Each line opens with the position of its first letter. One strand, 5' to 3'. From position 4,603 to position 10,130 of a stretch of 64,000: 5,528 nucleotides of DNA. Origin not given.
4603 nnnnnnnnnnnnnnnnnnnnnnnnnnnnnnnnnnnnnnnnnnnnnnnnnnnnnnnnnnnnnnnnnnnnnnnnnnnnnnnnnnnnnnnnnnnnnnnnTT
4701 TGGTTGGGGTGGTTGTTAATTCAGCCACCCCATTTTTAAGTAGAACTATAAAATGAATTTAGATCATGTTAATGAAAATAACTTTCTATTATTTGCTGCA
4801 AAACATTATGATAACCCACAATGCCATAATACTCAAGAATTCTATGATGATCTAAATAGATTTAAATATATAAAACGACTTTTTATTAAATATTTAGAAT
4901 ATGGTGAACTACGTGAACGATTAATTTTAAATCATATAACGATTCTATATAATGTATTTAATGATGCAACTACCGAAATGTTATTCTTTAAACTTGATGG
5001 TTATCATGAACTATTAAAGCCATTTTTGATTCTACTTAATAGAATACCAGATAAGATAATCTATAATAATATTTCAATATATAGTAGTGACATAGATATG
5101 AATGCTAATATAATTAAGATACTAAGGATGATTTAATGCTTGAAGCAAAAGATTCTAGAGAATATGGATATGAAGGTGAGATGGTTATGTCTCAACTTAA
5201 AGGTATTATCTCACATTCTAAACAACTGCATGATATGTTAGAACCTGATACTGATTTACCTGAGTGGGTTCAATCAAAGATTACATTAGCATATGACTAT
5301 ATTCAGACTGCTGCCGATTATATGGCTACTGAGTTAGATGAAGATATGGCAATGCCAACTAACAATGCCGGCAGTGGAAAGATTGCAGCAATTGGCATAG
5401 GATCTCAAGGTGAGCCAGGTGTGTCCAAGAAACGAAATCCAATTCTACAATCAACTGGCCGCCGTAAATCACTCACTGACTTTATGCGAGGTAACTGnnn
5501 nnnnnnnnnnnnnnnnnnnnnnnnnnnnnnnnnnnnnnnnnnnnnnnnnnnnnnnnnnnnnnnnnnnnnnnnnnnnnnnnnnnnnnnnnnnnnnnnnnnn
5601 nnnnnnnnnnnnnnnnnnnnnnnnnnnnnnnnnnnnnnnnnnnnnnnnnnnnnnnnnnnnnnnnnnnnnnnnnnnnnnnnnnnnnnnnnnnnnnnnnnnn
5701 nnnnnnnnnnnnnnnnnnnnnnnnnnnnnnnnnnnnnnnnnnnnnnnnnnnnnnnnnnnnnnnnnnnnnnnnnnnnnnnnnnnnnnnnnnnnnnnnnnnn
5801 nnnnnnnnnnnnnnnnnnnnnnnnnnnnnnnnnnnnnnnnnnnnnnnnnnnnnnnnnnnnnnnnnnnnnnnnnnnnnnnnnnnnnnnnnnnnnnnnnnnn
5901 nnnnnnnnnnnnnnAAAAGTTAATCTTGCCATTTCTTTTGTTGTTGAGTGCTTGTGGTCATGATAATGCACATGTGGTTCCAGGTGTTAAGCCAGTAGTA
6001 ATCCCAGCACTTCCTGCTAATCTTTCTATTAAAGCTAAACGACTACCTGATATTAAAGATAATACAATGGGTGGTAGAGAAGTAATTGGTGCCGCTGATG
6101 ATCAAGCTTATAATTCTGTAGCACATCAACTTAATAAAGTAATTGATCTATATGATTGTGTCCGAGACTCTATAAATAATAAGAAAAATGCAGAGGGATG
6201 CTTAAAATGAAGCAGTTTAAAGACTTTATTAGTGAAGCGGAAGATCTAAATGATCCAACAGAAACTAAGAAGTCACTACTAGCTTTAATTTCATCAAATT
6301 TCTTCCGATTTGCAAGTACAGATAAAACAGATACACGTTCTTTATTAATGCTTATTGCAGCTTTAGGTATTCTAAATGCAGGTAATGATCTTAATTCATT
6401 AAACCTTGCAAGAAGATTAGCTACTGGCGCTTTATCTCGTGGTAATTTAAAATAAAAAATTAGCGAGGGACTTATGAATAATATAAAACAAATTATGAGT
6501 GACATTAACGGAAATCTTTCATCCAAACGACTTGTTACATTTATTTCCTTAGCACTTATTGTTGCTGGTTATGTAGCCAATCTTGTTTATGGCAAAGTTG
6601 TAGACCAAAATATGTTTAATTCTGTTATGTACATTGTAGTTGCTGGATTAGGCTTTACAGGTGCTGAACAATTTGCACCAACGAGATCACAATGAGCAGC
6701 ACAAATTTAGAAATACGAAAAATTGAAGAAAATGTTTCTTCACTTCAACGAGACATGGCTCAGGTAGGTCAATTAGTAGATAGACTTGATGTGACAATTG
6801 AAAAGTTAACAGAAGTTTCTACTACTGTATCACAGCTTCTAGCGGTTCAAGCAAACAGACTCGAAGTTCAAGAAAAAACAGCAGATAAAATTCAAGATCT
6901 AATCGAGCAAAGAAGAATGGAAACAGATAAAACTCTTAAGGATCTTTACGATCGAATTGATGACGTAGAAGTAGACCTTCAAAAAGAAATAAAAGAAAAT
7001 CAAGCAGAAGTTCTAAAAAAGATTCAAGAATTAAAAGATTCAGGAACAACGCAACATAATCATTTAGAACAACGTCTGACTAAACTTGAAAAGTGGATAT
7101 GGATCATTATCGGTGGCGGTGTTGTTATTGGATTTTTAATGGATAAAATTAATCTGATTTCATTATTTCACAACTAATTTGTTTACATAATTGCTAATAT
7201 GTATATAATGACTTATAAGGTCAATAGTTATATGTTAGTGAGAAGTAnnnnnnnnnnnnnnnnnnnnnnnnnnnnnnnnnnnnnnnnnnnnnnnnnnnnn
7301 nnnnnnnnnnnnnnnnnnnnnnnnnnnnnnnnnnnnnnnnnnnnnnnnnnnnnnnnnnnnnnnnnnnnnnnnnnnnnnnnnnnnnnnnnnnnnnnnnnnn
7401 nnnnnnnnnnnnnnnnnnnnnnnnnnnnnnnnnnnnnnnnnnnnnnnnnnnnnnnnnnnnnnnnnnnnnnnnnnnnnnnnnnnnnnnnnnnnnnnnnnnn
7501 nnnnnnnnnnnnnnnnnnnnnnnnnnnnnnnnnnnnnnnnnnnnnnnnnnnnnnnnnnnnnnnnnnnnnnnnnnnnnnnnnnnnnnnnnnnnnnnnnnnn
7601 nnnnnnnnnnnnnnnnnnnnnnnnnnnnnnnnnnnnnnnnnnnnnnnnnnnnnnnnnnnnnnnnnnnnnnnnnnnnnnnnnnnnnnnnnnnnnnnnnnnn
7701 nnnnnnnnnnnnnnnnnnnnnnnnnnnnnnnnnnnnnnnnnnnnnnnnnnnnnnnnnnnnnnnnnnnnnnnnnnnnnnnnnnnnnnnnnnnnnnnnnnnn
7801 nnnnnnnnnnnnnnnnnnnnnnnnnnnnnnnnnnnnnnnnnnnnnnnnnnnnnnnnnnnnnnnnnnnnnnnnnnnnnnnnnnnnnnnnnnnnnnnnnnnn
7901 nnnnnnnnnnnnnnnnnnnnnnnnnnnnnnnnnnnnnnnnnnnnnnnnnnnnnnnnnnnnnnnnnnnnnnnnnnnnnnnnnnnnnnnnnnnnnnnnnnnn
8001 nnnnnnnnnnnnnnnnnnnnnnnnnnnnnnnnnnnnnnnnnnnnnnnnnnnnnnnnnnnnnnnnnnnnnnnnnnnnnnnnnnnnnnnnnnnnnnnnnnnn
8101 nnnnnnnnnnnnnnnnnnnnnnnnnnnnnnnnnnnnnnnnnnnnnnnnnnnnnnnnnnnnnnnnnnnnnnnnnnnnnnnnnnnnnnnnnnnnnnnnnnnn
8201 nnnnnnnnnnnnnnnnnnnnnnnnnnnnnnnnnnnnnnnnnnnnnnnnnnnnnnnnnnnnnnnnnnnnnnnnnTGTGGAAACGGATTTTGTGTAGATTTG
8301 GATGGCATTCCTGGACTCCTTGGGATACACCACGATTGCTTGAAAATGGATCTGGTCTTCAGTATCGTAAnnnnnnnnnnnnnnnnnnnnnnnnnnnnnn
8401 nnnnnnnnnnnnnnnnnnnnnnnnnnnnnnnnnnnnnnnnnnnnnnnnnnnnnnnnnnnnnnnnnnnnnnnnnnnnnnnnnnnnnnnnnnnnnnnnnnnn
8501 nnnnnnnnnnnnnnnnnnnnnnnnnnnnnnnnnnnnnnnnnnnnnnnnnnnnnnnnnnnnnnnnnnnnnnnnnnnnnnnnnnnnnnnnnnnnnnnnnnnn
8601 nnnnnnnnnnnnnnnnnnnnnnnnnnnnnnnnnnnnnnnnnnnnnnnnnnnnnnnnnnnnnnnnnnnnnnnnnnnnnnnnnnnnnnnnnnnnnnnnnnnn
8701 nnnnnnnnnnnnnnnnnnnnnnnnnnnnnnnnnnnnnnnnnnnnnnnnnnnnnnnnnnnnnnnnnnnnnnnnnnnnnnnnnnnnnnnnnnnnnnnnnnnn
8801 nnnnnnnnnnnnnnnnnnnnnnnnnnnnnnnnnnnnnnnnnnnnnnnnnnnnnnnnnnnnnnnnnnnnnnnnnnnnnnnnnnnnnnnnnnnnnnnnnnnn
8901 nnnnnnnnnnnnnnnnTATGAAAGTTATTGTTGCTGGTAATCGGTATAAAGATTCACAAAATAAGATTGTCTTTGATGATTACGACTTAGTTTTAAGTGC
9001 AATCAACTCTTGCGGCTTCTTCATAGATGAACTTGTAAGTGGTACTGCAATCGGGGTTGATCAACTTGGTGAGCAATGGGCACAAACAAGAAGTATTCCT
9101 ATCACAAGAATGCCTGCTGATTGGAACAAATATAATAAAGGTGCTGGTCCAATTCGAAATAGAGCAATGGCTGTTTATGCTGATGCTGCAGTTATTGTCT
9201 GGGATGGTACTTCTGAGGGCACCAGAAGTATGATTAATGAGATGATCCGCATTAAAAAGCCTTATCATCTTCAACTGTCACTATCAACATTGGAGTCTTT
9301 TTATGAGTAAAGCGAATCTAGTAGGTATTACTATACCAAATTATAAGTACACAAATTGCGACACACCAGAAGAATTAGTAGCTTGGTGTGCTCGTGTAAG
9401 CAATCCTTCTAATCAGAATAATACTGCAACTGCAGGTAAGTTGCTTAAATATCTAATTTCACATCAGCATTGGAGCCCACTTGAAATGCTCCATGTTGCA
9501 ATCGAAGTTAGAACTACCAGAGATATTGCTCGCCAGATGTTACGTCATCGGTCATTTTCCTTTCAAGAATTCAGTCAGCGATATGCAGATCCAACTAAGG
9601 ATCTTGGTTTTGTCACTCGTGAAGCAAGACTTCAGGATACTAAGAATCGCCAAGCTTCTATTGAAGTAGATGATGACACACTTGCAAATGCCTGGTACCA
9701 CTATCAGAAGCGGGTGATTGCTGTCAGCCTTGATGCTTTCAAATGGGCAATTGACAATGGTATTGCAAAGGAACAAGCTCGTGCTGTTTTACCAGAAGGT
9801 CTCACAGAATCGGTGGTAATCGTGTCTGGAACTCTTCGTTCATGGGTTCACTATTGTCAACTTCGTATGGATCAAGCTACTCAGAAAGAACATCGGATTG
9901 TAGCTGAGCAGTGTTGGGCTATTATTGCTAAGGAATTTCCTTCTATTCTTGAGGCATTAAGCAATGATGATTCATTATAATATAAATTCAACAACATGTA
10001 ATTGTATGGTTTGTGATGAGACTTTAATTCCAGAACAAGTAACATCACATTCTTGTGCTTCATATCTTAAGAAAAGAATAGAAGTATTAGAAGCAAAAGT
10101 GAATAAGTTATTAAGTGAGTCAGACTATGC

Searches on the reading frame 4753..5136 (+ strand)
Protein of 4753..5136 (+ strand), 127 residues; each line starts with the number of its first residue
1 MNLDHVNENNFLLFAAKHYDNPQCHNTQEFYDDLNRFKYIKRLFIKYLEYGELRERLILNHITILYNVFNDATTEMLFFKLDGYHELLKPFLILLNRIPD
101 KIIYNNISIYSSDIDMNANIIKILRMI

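Call 92: search_protein_families(library=pfam, proteins=[window:4753-5136:+], max_evalue=0.01)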
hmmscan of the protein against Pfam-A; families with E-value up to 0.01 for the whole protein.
window:4753-5136:+ (127 aa): 1 family
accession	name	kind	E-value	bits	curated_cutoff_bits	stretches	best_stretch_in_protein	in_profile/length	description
PF23837.1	DUF7207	-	1.5e-41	141.5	27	1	1-126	1-119/120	Family of unknown function (DUF7207)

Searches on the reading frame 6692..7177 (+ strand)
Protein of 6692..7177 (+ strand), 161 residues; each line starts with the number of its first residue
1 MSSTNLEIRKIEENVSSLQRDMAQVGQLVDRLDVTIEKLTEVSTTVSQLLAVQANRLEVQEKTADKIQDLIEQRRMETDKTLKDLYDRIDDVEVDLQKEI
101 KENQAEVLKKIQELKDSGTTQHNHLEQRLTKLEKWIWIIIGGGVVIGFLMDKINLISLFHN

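Call 91: search_protein_families(library=pfam, proteins=[window:6692-7177:+], max_evalue=0.01)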
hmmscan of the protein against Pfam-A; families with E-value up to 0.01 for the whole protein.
window:6692-7177:+ (161 aa): 7 families
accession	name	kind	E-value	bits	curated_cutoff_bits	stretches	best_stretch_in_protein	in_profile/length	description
PF23831.1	DUF7201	-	7.2e-17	61.9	27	2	10-102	14-95/142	Coiled-coil region of unknown function (DUF7201)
PF05667.16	CCDC22_CC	-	0.00053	19.7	39.2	1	7-135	213-336/477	CCDC22 protein coiled-coil region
PF14023.12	Bestrophin-like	-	0.00093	19.3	32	1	13-149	54-185/232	Bestrophin-like domain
PF05130.17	FlgN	-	0.0012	19.8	30.5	1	19-109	33-117/147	FlgN protein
PF03971.19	IDH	-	0.0019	17.2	25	0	18-89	58-125/734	Monomeric isocitrate dehydrogenase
PF24151.2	ArlX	-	0.0066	16.4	28.7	1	58-117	36-97/229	ArlX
PF07889.17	DUF1664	-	0.0091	16.5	34.6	0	3-40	84-121/124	Protein of unknown function (DUF1664)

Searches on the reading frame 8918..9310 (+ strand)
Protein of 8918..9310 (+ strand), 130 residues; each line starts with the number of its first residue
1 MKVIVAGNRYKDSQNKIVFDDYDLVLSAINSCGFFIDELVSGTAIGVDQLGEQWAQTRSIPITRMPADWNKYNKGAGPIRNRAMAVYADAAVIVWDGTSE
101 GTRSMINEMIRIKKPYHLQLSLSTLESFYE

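Call 92: search_protein_families(library=pfam, proteins=[window:8918-9310:+], max_evalue=0.01)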
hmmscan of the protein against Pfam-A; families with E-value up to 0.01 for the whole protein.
window:8918-9310:+ (130 aa): 1 family
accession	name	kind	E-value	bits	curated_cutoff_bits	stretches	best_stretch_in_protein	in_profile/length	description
PF10686.14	YAcAr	-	3.1e-10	40.1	28.2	1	1-72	1-66/66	YspA, cpYpsA-related SLOG family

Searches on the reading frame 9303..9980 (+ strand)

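Call 90: search_protein_families(library=pfam, proteins=[window:9303-9980:+], max_evalue=0.01)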
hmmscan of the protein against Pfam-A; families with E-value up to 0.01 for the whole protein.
window:9303-9980:+ (225 aa): 1 family
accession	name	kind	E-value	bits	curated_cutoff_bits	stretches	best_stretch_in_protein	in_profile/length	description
PF02511.20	Thy1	-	4.8e-42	144.4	24.8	1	20-214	7-191/191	Thymidylate synthase complementing protein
